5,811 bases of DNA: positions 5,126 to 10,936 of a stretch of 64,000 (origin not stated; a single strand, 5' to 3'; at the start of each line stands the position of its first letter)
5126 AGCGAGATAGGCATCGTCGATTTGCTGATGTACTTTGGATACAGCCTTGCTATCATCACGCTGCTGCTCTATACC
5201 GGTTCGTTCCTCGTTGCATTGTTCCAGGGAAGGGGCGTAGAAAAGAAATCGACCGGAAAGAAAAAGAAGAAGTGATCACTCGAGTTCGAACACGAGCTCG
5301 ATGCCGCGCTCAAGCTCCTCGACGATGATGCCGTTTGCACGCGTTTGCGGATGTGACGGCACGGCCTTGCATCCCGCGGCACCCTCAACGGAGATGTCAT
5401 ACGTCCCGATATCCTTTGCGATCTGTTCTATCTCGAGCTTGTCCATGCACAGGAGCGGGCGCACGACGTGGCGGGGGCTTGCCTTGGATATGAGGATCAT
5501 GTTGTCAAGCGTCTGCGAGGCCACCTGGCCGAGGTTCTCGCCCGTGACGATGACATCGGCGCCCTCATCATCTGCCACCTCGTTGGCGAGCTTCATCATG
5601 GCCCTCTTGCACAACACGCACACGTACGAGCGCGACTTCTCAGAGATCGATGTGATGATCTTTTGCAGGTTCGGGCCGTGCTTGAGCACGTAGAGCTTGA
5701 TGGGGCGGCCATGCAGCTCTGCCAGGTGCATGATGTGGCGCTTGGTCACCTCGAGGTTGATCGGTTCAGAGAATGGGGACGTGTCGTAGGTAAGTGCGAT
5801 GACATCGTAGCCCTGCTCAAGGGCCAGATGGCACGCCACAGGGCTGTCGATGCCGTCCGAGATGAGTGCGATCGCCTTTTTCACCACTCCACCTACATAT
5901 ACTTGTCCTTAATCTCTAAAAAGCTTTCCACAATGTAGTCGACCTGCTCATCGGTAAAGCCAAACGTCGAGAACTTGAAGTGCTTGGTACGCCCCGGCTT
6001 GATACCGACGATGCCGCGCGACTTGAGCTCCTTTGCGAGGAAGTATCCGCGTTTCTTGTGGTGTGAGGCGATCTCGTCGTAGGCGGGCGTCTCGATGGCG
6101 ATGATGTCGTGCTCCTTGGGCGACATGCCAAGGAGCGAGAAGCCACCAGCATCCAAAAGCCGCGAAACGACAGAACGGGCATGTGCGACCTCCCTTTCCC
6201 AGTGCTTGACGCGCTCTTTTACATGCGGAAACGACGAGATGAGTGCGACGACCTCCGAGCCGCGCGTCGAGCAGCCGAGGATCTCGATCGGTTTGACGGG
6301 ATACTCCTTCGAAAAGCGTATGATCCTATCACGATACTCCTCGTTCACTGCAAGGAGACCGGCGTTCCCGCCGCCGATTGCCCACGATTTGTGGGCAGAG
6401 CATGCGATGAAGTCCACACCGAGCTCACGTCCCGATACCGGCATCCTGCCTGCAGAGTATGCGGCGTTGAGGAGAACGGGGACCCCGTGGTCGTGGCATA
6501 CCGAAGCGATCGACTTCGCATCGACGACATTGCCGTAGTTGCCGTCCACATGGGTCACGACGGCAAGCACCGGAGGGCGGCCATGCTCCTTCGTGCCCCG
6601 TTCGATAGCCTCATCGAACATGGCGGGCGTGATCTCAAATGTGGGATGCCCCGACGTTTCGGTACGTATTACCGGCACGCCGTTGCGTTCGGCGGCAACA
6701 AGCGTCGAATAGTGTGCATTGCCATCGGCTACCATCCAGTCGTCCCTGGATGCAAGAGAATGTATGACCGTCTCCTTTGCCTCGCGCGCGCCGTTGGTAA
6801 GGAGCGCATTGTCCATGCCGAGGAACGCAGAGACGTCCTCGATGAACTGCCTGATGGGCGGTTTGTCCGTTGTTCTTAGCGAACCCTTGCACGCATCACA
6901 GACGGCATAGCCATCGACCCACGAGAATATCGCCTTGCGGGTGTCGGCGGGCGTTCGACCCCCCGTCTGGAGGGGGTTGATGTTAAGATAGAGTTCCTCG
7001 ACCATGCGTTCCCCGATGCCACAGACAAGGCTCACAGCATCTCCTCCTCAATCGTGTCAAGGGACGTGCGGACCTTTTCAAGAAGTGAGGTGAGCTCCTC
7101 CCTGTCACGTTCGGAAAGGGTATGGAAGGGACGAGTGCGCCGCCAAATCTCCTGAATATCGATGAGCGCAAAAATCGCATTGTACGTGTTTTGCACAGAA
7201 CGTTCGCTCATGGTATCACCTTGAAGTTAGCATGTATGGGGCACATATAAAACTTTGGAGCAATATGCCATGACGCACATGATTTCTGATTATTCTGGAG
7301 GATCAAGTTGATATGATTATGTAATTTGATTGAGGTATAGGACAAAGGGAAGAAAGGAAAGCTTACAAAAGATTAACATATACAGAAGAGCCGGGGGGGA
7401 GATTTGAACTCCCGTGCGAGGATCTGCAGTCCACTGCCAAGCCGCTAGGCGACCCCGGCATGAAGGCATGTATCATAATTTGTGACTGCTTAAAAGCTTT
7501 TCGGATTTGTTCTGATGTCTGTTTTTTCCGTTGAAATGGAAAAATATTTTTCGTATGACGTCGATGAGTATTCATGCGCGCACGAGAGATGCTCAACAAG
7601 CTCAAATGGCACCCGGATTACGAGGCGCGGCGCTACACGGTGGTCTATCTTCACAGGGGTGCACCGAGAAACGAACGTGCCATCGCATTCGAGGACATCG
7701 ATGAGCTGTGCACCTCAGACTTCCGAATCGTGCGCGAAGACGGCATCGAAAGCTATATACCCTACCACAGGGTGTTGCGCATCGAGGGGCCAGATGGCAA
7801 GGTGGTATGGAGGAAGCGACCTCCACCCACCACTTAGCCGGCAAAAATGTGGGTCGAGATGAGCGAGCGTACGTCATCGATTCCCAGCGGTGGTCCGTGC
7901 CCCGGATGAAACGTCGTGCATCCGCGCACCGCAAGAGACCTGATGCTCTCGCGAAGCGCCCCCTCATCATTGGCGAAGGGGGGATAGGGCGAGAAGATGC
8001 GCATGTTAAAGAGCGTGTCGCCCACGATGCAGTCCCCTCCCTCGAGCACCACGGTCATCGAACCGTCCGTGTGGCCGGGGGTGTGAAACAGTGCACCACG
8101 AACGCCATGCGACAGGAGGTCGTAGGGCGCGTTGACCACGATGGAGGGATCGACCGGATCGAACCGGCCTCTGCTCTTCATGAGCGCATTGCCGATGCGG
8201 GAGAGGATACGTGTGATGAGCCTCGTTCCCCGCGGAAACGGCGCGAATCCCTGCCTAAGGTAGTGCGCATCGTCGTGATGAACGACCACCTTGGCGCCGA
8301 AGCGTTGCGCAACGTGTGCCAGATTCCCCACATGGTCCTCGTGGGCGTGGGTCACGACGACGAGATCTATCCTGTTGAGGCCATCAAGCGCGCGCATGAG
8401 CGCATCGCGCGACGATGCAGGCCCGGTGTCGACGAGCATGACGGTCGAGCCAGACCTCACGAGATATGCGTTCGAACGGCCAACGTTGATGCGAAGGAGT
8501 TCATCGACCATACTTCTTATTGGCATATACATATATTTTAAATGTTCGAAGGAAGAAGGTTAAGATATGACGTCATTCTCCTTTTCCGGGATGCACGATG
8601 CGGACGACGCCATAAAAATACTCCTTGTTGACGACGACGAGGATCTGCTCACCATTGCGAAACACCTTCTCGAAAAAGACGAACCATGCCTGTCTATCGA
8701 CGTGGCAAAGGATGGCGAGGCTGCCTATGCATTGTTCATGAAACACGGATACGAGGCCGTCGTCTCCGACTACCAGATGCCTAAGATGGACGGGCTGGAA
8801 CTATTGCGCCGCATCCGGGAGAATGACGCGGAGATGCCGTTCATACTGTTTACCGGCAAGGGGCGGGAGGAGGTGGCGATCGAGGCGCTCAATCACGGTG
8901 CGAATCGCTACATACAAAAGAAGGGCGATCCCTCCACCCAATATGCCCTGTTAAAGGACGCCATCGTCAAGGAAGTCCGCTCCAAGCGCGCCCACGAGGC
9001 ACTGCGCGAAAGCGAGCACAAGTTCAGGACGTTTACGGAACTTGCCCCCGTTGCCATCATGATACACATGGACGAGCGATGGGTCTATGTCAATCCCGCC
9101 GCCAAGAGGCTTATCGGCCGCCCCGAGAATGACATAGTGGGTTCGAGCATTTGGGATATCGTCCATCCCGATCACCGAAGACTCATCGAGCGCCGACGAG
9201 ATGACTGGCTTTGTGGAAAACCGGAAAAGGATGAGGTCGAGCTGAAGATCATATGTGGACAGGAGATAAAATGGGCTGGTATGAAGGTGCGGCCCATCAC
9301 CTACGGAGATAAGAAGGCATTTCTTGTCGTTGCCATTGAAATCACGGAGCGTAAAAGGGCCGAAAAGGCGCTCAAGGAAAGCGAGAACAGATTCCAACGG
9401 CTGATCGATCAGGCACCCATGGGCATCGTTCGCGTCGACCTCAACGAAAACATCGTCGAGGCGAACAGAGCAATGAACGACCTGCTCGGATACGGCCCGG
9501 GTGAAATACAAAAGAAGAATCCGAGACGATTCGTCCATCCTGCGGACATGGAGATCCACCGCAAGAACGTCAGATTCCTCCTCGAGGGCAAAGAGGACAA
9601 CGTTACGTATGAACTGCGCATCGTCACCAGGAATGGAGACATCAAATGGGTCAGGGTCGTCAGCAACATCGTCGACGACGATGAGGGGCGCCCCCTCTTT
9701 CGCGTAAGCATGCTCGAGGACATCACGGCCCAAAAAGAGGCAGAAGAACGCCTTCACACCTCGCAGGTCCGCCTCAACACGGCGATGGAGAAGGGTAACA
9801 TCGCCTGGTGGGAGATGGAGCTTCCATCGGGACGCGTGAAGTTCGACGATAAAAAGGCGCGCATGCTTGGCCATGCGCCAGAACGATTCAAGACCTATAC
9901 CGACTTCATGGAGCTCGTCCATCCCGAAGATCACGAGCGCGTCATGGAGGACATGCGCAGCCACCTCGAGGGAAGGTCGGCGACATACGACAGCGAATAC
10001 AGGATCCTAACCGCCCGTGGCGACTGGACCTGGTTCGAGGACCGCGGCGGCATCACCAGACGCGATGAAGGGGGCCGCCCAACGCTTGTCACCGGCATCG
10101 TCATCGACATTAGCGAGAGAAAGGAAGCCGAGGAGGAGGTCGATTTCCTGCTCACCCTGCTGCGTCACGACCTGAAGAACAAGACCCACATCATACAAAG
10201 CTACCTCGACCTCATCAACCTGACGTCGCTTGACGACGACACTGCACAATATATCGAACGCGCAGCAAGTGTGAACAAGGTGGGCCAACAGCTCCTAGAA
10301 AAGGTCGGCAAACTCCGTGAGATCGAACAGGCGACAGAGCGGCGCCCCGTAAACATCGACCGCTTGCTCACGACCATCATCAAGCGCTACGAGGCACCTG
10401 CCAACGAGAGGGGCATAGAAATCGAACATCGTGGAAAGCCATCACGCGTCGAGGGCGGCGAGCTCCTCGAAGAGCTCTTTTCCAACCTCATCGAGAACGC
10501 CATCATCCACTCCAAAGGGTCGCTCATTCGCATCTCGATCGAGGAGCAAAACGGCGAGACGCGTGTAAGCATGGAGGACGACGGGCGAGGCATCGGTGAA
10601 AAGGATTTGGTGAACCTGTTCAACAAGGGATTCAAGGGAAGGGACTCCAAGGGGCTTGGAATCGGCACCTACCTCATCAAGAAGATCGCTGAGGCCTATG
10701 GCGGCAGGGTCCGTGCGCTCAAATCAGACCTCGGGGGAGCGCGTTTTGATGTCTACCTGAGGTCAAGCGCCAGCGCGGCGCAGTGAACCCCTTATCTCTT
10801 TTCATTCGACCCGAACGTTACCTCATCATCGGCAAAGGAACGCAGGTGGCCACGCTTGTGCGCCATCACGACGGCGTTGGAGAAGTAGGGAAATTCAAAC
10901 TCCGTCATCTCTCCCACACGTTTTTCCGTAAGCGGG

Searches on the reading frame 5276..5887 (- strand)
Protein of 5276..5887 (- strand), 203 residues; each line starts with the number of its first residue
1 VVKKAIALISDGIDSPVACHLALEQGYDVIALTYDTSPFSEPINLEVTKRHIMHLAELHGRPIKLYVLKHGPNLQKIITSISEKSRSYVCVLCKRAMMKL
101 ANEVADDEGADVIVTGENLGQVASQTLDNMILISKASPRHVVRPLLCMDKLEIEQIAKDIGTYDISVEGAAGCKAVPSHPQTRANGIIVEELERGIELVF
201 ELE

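Call 33: search_protein_families(library=pfam, proteins=[window:5276-5887:-], max_evalue=0.0001)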
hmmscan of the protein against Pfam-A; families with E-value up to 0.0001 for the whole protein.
window:5276-5887:- (203 aa): 2 families
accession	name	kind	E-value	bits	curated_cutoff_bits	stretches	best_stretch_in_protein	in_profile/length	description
PF02568.20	ThiI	-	9e-55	185.8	20.5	1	3-197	4-196/197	Thiamine biosynthesis protein (ThiI)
PF06508.19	QueC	-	1.3e-05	25.2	22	0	4-167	1-177/210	Queuosine biosynthesis protein QueC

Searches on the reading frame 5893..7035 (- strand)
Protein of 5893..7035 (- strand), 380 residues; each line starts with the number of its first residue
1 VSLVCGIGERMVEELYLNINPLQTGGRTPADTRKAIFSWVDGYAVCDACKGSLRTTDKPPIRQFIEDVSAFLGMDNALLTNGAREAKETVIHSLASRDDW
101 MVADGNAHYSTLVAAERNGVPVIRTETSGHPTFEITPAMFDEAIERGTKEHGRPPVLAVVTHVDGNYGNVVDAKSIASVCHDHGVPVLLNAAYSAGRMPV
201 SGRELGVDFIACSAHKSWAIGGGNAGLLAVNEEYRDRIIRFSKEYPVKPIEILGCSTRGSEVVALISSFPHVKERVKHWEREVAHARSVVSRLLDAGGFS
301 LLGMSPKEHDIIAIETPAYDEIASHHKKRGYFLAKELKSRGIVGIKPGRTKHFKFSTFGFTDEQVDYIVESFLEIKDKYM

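Call 33: search_protein_families(library=pfam, proteins=[window:5893-7035:-], max_evalue=0.0001)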
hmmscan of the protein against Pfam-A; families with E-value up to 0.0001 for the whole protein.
window:5893-7035:- (380 aa): 6 families
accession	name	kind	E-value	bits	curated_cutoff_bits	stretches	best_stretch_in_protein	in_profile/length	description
PF05889.19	SepSecS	-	8.6e-28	97.6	21.1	1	92-374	98-386/389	O-phosphoseryl-tRNA(Sec) selenium transferase, SepSecS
PF00266.25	Aminotran_5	-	3.4e-12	46.5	21.5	1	66-222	50-207/371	Aminotransferase class-V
PF01041.23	DegT_DnrJ_EryC1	-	9.4e-10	38.7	19.8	1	54-248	20-204/360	DegT/DnrJ/EryC1/StrS aminotransferase family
PF00155.27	Aminotran_1_2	-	1.7e-09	37.8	19.7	1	47-370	30-359/361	Aminotransferase class I and II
PF01212.27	Beta_elim_lyase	-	3.6e-05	23.7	27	1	56-242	29-223/288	Beta-eliminating lyase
PF01276.26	OKR_DC_1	-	9e-05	21.8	27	0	78-195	86-208/417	Orn/Lys/Arg decarboxylase, major domain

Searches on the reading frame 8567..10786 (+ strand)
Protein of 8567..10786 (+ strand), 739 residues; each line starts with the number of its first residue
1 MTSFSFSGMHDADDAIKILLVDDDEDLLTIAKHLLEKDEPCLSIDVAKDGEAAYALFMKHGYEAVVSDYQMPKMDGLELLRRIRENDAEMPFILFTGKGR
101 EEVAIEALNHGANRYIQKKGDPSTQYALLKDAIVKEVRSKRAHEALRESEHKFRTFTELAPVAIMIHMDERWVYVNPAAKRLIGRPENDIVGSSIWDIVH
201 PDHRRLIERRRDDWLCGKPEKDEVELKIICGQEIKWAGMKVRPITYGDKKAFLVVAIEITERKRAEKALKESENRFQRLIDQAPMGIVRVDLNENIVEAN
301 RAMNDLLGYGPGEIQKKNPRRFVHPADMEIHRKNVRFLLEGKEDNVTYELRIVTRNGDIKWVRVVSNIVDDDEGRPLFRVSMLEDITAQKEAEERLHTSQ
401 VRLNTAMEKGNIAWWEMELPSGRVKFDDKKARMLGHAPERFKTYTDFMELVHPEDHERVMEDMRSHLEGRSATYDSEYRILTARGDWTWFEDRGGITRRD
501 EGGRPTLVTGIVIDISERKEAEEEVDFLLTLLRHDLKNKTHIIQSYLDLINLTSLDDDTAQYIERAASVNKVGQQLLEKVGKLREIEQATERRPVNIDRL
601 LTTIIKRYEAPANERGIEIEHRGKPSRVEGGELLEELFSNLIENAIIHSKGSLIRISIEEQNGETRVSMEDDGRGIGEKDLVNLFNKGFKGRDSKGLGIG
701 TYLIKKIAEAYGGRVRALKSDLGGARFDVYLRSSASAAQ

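Call 33: search_protein_families(library=pfam, proteins=[window:8567-10786:+], max_evalue=0.0001)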
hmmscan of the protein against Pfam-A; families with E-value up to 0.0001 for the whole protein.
window:8567-10786:+ (739 aa): 8 families
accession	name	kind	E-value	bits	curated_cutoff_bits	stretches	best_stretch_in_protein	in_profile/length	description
PF08447.18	PAS_3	-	5.7e-43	145.5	25.6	2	425-512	3-89/89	PAS fold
PF08448.16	PAS_4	-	1.1e-28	100.1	23.1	2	162-264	7-110/110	PAS fold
PF00989.32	PAS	-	1e-26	93.6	22.6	2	275-386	2-113/113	PAS fold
PF13426.13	PAS_9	-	2.4e-26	92.4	27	2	285-388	2-103/103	PAS domain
PF00072.30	Response_reg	-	5.2e-26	91.4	30.2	1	18-123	1-104/111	Response regulator receiver domain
PF02518.31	HATPase_c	-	5.1e-18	66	26.4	1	633-732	5-108/111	Histidine kinase-, DNA gyrase B-, and HSP90-like ATPase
PF13188.13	PAS_8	-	2.2e-17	62.7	21.8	2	274-316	1-44/65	PAS domain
PF14598.12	PAS_11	-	1.9e-05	25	25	0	289-371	7-88/109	PAS domain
